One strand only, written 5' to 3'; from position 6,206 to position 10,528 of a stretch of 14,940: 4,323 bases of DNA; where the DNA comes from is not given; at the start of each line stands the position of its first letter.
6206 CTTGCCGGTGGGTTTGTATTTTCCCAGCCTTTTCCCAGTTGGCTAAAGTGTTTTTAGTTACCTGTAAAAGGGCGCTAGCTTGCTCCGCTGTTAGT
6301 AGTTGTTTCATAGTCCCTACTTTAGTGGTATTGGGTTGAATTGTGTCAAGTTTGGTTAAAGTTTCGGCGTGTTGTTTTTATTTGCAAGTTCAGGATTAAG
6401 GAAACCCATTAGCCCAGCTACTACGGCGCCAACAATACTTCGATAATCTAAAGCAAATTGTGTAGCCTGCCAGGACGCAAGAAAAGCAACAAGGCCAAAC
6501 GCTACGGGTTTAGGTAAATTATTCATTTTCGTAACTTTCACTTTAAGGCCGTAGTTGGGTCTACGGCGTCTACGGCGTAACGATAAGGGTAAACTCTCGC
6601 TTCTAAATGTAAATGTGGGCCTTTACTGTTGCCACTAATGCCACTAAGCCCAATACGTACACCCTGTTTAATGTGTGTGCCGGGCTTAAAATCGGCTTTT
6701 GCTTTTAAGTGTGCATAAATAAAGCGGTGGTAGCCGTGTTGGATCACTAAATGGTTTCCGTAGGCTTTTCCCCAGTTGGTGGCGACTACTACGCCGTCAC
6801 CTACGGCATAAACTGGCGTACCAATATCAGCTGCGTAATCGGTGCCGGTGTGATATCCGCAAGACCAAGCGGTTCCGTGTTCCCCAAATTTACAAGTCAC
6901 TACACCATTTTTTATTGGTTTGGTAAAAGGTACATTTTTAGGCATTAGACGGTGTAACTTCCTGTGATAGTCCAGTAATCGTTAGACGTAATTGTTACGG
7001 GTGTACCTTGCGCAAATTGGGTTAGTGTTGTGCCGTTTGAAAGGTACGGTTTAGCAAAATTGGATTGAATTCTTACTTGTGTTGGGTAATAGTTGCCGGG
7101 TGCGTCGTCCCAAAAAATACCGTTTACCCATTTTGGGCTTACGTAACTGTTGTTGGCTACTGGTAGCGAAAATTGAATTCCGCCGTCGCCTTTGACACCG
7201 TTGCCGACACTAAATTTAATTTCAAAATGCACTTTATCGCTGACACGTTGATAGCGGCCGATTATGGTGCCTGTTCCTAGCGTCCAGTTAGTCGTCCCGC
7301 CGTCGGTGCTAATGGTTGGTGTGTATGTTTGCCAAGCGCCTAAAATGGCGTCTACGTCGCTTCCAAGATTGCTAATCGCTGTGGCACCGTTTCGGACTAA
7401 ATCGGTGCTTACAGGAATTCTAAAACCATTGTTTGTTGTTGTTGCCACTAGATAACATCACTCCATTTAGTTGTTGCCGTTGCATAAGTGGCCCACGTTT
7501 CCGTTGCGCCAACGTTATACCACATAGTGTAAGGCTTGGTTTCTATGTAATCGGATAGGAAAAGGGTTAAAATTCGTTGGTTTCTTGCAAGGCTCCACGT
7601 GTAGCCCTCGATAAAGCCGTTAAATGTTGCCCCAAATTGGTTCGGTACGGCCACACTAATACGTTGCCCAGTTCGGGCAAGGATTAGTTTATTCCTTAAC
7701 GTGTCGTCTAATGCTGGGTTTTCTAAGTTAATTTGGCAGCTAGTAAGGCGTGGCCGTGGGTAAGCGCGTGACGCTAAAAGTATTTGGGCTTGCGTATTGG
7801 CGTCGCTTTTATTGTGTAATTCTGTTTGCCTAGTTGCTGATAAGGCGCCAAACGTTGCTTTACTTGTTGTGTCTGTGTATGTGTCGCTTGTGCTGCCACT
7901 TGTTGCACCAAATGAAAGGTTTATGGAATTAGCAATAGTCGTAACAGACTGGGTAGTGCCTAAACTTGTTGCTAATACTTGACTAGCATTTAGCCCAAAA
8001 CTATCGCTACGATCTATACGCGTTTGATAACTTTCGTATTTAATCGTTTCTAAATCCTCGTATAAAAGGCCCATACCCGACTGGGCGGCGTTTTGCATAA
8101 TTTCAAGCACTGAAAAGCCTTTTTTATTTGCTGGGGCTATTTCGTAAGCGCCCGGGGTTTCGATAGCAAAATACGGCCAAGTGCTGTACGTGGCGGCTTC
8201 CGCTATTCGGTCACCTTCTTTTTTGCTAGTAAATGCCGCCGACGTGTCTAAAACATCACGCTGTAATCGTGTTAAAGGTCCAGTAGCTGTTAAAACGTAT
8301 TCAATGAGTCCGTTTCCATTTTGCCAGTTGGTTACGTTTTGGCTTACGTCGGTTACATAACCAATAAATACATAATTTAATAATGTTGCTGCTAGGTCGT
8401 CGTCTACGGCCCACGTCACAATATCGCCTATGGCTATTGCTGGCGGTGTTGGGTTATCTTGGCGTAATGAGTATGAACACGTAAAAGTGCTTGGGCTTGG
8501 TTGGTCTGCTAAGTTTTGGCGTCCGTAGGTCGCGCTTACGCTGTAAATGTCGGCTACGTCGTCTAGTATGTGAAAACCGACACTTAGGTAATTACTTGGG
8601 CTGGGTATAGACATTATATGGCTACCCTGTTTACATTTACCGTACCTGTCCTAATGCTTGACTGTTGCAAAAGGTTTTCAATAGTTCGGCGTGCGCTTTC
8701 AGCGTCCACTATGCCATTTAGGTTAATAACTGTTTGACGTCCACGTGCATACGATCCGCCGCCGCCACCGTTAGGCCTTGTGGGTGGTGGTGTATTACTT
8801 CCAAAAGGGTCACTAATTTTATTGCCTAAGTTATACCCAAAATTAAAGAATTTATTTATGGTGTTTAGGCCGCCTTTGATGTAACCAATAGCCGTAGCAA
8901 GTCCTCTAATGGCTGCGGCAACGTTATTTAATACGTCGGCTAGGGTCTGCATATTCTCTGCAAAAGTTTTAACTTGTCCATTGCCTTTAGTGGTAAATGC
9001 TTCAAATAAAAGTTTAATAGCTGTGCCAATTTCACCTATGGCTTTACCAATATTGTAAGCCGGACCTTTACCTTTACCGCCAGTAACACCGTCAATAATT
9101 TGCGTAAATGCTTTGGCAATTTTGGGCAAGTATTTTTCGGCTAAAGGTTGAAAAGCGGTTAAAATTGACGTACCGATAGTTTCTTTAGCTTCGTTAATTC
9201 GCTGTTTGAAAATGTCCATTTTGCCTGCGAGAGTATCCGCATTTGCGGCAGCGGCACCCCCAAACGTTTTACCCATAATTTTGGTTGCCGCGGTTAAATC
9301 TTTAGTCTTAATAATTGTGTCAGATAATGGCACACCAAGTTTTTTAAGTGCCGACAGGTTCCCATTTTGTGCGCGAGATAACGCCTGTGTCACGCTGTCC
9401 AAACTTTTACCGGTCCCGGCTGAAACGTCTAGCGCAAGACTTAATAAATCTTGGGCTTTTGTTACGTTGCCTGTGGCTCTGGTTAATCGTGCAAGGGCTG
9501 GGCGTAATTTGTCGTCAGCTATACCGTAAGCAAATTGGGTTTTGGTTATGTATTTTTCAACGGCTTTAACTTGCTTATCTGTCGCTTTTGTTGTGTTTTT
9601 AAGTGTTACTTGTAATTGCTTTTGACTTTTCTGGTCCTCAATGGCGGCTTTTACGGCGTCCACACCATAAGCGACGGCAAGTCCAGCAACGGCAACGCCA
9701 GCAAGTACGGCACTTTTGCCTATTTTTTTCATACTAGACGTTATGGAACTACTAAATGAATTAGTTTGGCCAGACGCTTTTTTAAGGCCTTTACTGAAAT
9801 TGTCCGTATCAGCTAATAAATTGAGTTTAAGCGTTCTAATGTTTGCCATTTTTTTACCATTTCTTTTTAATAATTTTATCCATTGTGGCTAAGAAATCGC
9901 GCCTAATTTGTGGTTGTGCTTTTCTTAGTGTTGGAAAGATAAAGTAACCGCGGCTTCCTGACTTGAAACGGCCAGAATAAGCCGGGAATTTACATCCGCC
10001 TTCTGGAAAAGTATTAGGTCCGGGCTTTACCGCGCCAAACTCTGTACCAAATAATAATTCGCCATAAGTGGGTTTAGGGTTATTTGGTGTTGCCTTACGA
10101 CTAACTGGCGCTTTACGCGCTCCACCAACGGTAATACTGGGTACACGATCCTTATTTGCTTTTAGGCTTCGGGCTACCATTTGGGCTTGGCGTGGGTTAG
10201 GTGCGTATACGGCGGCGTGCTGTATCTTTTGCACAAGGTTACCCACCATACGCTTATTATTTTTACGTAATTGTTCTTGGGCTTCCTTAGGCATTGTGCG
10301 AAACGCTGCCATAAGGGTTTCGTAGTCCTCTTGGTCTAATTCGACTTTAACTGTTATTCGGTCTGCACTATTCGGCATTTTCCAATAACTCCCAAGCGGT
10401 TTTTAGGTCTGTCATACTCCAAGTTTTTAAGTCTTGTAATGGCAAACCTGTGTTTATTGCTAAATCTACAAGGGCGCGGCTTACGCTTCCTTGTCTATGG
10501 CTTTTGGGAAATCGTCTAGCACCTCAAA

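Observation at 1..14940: Complete, self-closing 14.8-kb tailed-phage genome with every gene on one strand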

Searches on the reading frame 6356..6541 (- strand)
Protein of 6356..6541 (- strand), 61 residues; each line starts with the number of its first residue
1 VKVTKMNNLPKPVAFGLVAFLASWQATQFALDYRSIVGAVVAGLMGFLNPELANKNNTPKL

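Call 6: search_protein_families(library=pfam, max_evalue=0.01, proteins=[window:6356-6541:-])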
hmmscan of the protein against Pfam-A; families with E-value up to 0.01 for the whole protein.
window:6356-6541:- (61 aa): 0 families

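Call 8: search_protein_families(library=phrogs, max_evalue=0.001, proteins=[window:6356-6541:-])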
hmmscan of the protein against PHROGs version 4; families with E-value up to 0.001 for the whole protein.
window:6356-6541:- (61 aa): 0 families

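Call 40: search_protein_families(library=pfam, max_evalue=1, proteins=[window:6356-6541:-])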
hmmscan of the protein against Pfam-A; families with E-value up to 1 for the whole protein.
window:6356-6541:- (61 aa): 2 families
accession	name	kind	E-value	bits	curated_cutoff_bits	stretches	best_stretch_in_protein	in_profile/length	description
PF18422.6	TNFR_16_TM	-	0.022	15.4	25.6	0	33-47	10-24/38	Tumor necrosis factor receptor member 16 trans-membrane domain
PF04206.17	MtrE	-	0.13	12.1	26.6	1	13-45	231-262/271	Tetrahydromethanopterin S-methyltransferase, subunit E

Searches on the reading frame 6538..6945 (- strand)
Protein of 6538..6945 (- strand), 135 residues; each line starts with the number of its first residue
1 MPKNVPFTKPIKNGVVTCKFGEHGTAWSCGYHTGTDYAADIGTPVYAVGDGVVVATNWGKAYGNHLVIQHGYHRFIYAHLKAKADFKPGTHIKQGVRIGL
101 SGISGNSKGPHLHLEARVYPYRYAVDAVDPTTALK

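Call 6: search_protein_families(library=pfam, max_evalue=0.01, proteins=[window:6538-6945:-])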
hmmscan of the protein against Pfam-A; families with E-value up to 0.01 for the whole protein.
window:6538-6945:- (135 aa): 1 family
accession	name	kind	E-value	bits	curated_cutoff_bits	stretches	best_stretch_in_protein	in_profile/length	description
PF01551.29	Peptidase_M23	-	1.4e-24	86.6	28.7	1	31-118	2-89/96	Peptidase family M23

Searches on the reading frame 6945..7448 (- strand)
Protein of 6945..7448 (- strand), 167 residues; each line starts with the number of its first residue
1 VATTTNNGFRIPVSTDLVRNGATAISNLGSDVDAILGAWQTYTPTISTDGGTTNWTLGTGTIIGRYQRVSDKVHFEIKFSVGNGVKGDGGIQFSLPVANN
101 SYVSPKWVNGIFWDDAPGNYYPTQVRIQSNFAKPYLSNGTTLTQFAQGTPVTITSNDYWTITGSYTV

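Call 6: search_protein_families(library=pfam, max_evalue=0.01, proteins=[window:6945-7448:-])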
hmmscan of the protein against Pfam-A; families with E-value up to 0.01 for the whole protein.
window:6945-7448:- (167 aa): 0 families

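Call 8: search_protein_families(library=phrogs, max_evalue=0.001, proteins=[window:6945-7448:-])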
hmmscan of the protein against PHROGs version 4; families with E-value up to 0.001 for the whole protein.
window:6945-7448:- (167 aa): 1 family
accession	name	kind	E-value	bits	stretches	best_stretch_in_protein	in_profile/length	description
phrog_13571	-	head and packaging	0.00022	21.6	1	32-111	197-280/356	virion structural protein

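Call 40: search_protein_families(library=pfam, max_evalue=1, proteins=[window:6945-7448:-])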
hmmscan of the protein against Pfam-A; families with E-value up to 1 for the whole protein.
window:6945-7448:- (167 aa): 1 family
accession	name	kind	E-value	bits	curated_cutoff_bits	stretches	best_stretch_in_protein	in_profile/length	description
PF15631.11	Imm-NTF2-2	-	0.16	12.6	26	1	130-165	4-41/68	NTF2 fold immunity protein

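Call 63: search_protein_families(library=ncbifam, max_evalue=0.1, proteins=[window:6945-7448:-])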
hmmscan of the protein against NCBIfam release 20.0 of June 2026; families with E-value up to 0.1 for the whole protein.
window:6945-7448:- (167 aa): 0 families

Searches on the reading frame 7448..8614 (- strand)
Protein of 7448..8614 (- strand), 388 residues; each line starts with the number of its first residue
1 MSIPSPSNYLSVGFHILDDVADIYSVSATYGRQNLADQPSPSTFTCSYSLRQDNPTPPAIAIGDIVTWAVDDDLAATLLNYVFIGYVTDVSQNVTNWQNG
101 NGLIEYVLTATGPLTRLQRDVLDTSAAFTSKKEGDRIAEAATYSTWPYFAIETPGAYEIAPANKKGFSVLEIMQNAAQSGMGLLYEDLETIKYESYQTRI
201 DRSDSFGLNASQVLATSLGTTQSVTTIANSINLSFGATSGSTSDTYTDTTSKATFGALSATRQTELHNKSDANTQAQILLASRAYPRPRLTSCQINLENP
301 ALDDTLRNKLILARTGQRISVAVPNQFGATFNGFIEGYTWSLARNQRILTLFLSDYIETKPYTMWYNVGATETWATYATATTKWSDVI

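Call 6: search_protein_families(library=pfam, max_evalue=0.01, proteins=[window:7448-8614:-])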
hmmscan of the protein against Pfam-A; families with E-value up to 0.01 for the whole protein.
window:7448-8614:- (388 aa): 0 families

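Call 7: search_protein_families(library=phrogs, max_evalue=0.001, proteins=[window:7448-8614:-])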
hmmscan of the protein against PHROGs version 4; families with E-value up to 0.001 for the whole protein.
window:7448-8614:- (388 aa): 0 families

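Call 45: search_solved_structures(query=window:7448-8614:-, max_evalue=1)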
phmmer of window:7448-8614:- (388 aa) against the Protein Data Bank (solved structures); distinct sequences matched with E-value up to 1: 1.
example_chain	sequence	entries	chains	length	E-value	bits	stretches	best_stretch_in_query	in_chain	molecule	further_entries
3lmd_A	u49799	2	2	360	0.15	14.3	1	12-75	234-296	Geranylgeranyl pyrophosphate synthase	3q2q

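Call 63: search_protein_families(library=ncbifam, max_evalue=0.1, proteins=[window:7448-8614:-])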
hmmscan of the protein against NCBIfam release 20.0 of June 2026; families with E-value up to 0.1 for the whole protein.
window:7448-8614:- (388 aa): 0 families

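Call 64: find_homologous_proteins(query=window:7448-8614:-, max_evalue=0.00001)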
Query window:7448-8614:- (388 aa): 49 proteins with E <= 0.00001 among 4475 candidates.
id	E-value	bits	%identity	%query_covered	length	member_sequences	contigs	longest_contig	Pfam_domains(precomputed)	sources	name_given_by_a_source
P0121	4.0e-207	705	100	83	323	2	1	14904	-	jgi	jgi:hypothetical protein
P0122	2.8e-179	614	70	100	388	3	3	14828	-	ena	-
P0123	9.8e-175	599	71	100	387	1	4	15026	-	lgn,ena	-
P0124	9.1e-174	596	71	100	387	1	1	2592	-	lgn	-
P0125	8.2e-172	589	70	100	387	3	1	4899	-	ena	-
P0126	8.5e-166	569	66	100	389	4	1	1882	-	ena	-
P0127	2.8e-163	561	64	100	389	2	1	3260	-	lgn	-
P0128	2.0e-159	549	65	100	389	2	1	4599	-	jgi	jgi:hypothetical protein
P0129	1.8e-141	489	59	100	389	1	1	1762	-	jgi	-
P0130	7.7e-129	448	62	80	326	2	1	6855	-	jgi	jgi:hypothetical protein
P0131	1.0e-98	349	49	97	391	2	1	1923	-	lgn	-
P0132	3.3e-94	334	45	99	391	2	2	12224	-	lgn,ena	-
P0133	2.3e-69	252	40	98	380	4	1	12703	-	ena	-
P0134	1.3e-68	250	38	98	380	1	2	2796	-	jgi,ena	jgi:hypothetical protein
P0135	3.9e-68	248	39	98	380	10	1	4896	-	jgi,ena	-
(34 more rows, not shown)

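Call 71: predict_structure(alignment_id=A6)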
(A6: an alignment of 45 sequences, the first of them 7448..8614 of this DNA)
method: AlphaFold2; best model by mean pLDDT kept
length: 388 residues; sequences in the alignment: 45
mean_pLDDT: 83.6   pTM: 0.83
mean pLDDT of the five models: 83.6, 82.6, 82.5, 80.4, 80.4
residues with pLDDT >= 90: 164; 70-90: 174; 50-70: 41; < 50: 9
segments of 3 or more residues with pLDDT < 50: 386-388
pLDDT, mean of each block of 10 residues (from residue 1): 76 87 93 85 94 77 93 87 94 82 88 93 88 96 94 93 88 93 93 92 89 67 64 73 80 80 82 82 76 90 91 92 78 92 89 82 54 57 49
secondary structure, 60 per line:
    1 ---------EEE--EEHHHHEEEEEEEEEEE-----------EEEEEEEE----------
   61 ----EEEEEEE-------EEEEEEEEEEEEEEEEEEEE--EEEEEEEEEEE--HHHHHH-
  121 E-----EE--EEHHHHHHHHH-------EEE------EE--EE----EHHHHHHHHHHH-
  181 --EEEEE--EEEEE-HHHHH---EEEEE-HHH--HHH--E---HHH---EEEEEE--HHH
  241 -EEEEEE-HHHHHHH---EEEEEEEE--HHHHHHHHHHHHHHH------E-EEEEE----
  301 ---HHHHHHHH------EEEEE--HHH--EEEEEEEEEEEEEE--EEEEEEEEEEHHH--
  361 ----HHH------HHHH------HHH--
elements in order: E10-12 H17-20 E21-31 E43-50 E65-71 E79-98 E101-111 H114-119 H133-141 E149-151 H169-179 E183-187 E190-194 H196-200 E204-208 E230-235 E242-247 H249-255 E259-266 H269-283 E292-296 H304-311 E318-322 E330-343 E346-355 H374-377

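Call 73: fold_search(model_id=the predicted structure, library=pdb)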
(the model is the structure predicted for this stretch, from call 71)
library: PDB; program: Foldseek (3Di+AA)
matches with E <= 10: 803; with E <= 0.001: 61
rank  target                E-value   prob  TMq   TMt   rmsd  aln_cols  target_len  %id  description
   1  7b5h_AJ               3.6e-15  1.00  0.62  0.43   7.3       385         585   13  Cryo-EM structure of the contractile injection system base plate from Anabaena PCC7120 (released 2022-02-23)
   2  9g8s_q                1.6e-14  1.00  0.59  0.71   5.2       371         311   14  C3 reconstruction of extended phiCD508 needle (released 2025-04-09)
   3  6j0m_A                1.8e-14  1.00  0.57  0.43   5.9       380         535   10  Cryo-EM Structure of an Extracellular Contractile Injection System, PVC baseplate in extended state (reconstructed wit (released 2019-04-10)
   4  7aef_q                2.1e-14  1.00  0.59  0.42   8.9       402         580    9  Cryo-EM structure of an extracellular contractile injection system in marine bacterium Algoriphagus machipongonensis,  (released 2022-02-23)
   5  9vzk_1                3.6e-14  1.00  0.51  0.58   7.7       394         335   11  Cryo-EM structure of bacteriophage P1 baseplate in C3 (released 2025-10-22)
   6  8gra_G                1.2e-13  1.00  0.58  0.39   7.0       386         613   11  Structure of Type VI secretion system cargo delivery vehicle Hcp-VgrG-PAAR (released 2023-07-12)
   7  7q5p_A                1.8e-13  1.00  0.58  0.38   5.5       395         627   14  Structure of VgrG1 from Pseudomonas protegens. (released 2021-12-15)
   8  9h4p_BD               3.2e-13  1.00  0.56  0.25   7.5       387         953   16  Tail of full Haloferax tailed virus 1 (released 2025-08-27)
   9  3cdd_D                4.7e-13  1.00  0.62  0.71   5.3       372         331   14  Crystal structure of prophage MuSo2, 43 kDa tail protein from Shewanella oneidensis (released 2008-03-11)
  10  1wru                  5.9e-13  1.00  0.55  0.64   5.7       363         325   12  Structure of central hub elucidated by X-ray analysis of gene product 44; baseplate component of bacteriophage Mu (released 2005-09-20)
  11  9qgm_8A               6.2e-13  1.00  0.55  0.42   7.1       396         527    9  Cryo-EM structure of the PlPVC1 central spike, 3-fold symmetrized (C3), in extended state (released 2025-10-29)
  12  3cdd_C                6.6e-13  1.00  0.63  0.73   5.2       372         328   13  Crystal structure of prophage MuSo2, 43 kDa tail protein from Shewanella oneidensis (released 2008-03-11)
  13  3cdd_B                7.3e-13  1.00  0.61  0.70   5.2       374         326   13  Crystal structure of prophage MuSo2, 43 kDa tail protein from Shewanella oneidensis (released 2008-03-11)
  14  3cdd_F                8.2e-13  1.00  0.61  0.71   5.0       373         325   12  Crystal structure of prophage MuSo2, 43 kDa tail protein from Shewanella oneidensis (released 2008-03-11)
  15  8v3w_H                9.7e-13  1.00  0.54  0.38   5.5       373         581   12  CryoEM Structure of Diffocin - precontracted - Baseplate - focused refinement on triplex region (released 2024-08-28)
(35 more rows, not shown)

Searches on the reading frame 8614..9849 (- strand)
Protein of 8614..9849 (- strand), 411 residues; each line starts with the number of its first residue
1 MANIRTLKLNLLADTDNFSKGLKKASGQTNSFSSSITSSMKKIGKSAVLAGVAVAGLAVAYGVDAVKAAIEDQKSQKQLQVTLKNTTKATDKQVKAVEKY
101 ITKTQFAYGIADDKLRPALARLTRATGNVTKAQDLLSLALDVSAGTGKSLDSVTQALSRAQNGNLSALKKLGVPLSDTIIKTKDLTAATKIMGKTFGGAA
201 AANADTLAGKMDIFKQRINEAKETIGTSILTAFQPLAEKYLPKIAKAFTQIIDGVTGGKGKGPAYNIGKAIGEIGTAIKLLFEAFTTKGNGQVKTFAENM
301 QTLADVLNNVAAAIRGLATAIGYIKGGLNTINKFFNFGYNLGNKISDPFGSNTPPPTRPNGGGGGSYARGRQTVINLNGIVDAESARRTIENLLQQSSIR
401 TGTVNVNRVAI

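Call 6: search_protein_families(library=pfam, max_evalue=0.01, proteins=[window:8614-9849:-])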
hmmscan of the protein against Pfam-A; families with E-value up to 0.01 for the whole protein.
window:8614-9849:- (411 aa): 1 family
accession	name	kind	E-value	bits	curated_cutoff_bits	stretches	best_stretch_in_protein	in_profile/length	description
PF06791.18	TMP_2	-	0.00061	20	30.2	1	49-171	72-192/208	Prophage tail length tape measure protein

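Call 7: search_protein_families(library=phrogs, max_evalue=0.001, proteins=[window:8614-9849:-])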
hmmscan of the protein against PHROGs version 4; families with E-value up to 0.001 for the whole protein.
window:8614-9849:- (411 aa): 7 families
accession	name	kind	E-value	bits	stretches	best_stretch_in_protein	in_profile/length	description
phrog_991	-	tail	7.2e-15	54.7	1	3-343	210-682/1966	tail length tape measure protein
phrog_1272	-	tail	8.3e-07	28.1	1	17-162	207-314/1606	tail length tape measure protein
phrog_58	-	tail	1.2e-06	28.2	1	14-351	275-669/1544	tail length tape measure protein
phrog_31409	-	tail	4.8e-06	26.8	1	6-181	6-194/365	tail length tape measure protein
phrog_5493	-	tail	1.4e-05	24.6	1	8-82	13-83/1102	tail length tape measure protein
phrog_2854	-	tail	7.6e-05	22.6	1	1-89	3-95/855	tail length tape measure protein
phrog_28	-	tail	0.00026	20.7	0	198-320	542-653/1228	tail length tape measure protein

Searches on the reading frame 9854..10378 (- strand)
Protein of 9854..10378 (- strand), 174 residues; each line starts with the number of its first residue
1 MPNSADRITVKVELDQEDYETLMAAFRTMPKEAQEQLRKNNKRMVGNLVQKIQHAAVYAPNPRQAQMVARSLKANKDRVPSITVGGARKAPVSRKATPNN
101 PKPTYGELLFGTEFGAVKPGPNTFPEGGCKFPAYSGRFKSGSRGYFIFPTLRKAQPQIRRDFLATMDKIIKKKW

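Call 6: search_protein_families(library=pfam, max_evalue=0.01, proteins=[window:9854-10378:-])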
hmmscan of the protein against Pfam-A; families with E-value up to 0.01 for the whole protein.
window:9854-10378:- (174 aa): 0 families

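Call 7: search_protein_families(library=phrogs, max_evalue=0.001, proteins=[window:9854-10378:-])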
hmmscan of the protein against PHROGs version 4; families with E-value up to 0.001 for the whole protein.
window:9854-10378:- (174 aa): 0 families

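Call 59: search_solved_structures(query=A2, max_evalue=1)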
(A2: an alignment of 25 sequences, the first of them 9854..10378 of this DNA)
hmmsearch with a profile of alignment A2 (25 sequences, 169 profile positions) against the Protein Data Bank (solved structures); distinct sequences matched with E-value up to 1: 0.

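Call 63: search_protein_families(library=ncbifam, max_evalue=0.1, proteins=[window:9854-10378:-])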
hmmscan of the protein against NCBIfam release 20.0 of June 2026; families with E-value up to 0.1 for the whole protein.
window:9854-10378:- (174 aa): 0 families

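Call 81: search_protein_families(library=phrogs, alignment_id=A7, max_evalue=0.01)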
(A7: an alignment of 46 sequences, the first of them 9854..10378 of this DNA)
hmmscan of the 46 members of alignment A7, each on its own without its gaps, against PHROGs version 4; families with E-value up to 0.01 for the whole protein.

A. member 1, window:9854-10378:- (174 aa): 0 families

B. families by the number of members that match (of 46 scanned): 6 families
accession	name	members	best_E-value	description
phrog_22278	-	6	0.0014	minor tail protein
phrog_13144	-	2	0.0036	-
phrog_13571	-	1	0.00022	virion structural protein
phrog_17840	-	1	0.0022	tail terminator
phrog_4574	-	1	0.0054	major tail protein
phrog_8346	-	1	0.009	-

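Call 83: search_dna_similar(query=window:9854-10378:-, collection=phages, mode=protein, max_rows=20, max_evalue=0.01)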
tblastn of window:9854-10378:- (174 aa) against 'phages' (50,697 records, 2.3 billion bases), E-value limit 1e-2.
No match.
